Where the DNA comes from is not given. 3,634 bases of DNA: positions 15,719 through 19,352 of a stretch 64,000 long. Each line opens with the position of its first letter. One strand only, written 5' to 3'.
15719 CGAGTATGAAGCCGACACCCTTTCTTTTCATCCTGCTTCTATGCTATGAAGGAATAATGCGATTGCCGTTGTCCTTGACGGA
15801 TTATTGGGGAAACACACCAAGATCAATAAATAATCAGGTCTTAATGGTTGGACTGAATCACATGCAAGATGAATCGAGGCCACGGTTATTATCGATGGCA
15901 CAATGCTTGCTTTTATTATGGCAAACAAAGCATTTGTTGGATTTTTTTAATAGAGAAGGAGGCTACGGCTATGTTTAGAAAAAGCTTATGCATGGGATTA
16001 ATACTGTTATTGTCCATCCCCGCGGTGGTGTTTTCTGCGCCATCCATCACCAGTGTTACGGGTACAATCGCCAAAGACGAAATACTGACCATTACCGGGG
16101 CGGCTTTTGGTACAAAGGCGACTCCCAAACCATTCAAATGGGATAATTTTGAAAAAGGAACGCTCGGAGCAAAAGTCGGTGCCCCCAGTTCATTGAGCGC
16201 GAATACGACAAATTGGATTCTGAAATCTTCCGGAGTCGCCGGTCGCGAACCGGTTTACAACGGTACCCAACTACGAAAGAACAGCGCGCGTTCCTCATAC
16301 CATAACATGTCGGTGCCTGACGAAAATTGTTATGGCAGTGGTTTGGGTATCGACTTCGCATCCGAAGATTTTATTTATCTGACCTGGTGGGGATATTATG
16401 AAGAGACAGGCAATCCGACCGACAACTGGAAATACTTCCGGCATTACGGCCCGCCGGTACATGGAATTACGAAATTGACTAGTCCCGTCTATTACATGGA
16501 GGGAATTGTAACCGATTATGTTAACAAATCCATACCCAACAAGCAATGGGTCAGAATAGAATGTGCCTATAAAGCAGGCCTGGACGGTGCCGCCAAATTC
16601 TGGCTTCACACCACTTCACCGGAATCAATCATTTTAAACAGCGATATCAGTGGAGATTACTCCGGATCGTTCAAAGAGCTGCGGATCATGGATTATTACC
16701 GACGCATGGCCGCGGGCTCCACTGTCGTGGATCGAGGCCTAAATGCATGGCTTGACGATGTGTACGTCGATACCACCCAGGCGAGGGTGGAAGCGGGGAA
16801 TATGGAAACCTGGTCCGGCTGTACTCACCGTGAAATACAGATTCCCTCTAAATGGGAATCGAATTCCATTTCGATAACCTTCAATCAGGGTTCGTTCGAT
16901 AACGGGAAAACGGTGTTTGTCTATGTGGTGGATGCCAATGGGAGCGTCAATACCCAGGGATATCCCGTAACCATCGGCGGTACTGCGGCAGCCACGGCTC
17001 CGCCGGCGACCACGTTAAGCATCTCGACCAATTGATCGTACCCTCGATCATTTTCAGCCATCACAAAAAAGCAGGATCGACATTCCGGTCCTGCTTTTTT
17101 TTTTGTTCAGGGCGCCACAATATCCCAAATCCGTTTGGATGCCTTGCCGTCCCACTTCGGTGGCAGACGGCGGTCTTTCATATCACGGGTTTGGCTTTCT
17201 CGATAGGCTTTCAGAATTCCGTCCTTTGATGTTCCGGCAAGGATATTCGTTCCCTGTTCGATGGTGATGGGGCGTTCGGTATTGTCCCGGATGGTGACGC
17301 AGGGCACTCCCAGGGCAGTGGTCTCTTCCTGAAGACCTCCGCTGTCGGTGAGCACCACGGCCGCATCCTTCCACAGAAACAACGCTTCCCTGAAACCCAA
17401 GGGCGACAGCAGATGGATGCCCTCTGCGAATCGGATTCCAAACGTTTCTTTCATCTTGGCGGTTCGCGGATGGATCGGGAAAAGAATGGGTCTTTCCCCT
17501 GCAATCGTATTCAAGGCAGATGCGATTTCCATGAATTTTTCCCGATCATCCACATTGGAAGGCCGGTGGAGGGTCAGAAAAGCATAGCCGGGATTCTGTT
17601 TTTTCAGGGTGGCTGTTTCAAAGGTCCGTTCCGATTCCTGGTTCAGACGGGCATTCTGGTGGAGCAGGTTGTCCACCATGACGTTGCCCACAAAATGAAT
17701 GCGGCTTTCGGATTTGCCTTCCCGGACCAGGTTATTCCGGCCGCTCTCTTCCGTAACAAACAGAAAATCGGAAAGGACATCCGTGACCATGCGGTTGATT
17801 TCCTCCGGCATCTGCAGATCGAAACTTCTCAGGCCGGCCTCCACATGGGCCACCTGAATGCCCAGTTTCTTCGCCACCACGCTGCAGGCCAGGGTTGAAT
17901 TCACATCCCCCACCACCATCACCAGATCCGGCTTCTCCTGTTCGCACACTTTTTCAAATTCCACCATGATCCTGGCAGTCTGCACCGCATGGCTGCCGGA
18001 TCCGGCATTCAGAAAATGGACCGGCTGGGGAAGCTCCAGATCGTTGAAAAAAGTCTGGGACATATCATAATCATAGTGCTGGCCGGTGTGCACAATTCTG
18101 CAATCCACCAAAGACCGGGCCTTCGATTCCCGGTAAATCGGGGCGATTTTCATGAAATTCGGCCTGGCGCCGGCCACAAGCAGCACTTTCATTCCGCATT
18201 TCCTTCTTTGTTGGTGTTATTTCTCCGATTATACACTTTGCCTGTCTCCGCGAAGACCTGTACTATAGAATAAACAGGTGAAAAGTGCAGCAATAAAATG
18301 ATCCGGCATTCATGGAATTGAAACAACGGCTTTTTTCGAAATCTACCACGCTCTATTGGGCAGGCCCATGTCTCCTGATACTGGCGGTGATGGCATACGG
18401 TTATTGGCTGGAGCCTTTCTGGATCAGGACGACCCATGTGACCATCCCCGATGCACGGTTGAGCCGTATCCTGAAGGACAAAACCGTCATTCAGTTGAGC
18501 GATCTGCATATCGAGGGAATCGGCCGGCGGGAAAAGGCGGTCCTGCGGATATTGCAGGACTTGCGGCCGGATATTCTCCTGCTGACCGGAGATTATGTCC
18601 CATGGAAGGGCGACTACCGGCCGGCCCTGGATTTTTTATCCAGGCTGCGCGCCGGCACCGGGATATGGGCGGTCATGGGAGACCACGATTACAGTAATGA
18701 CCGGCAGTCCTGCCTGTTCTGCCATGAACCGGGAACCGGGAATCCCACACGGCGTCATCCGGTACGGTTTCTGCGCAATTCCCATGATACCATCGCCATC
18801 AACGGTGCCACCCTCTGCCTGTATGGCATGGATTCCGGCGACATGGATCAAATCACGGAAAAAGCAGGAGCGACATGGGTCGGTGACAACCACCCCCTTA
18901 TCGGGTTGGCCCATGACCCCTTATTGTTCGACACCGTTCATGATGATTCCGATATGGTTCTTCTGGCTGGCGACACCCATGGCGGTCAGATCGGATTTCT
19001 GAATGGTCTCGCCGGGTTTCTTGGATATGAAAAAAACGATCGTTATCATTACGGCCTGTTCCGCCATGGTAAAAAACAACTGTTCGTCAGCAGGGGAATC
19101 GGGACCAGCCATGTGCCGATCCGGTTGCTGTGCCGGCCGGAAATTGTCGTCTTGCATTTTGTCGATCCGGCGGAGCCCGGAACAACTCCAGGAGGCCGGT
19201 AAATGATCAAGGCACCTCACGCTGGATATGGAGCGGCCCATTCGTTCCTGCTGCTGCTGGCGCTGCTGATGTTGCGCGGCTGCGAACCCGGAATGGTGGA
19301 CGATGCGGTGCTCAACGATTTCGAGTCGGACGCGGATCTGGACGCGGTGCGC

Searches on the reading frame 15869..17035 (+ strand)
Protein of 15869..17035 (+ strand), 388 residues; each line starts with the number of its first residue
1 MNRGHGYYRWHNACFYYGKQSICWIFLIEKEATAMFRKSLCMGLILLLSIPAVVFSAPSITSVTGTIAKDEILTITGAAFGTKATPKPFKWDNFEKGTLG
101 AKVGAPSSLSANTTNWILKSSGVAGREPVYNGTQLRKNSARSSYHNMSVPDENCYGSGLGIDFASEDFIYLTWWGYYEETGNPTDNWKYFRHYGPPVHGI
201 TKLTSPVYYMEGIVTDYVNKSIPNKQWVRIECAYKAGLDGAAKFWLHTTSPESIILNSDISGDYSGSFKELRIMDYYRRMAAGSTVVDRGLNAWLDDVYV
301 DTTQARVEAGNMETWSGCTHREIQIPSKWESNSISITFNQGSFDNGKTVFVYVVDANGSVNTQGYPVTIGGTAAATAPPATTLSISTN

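Call 13: search_protein_families(library=pfam, proteins=[window:15869-17035:+], max_evalue=0.00001)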
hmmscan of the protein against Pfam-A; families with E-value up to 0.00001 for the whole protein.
window:15869-17035:+ (388 aa): 0 families

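Call 16: search_protein_families(library=ncbifam, proteins=[window:15869-17035:+], max_evalue=0.00001)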
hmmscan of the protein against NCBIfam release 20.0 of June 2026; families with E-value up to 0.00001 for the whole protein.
window:15869-17035:+ (388 aa): 0 families

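Call 68: search_protein_families(library=pfam, proteins=[window:15869-17035:+], max_evalue=1)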
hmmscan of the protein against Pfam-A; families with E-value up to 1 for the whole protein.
window:15869-17035:+ (388 aa): 1 family
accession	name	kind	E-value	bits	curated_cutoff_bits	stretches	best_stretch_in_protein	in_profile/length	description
PF01833.30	TIG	-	0.029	14.8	20.9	1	58-83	1-29/84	IPT/TIG domain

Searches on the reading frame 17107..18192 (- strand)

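Call 13: search_protein_families(library=pfam, proteins=[window:17107-18192:-], max_evalue=0.00001)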
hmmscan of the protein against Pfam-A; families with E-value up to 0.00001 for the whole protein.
window:17107-18192:- (361 aa): 1 family
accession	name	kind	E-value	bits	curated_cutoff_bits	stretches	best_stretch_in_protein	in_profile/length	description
PF02350.25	Epimerase_2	-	7.8e-108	360.8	30.6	1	23-359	3-346/347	UDP-N-acetylglucosamine 2-epimerase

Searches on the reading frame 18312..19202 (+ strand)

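Call 13: search_protein_families(library=pfam, proteins=[window:18312-19202:+], max_evalue=0.00001)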
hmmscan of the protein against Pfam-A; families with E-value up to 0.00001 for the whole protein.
window:18312-19202:+ (296 aa): 1 family
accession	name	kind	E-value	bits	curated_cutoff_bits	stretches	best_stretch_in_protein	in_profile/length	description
PF00149.33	Metallophos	-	1.2e-08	36.1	21.5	1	58-205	2-159/191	Calcineurin-like phosphoesterase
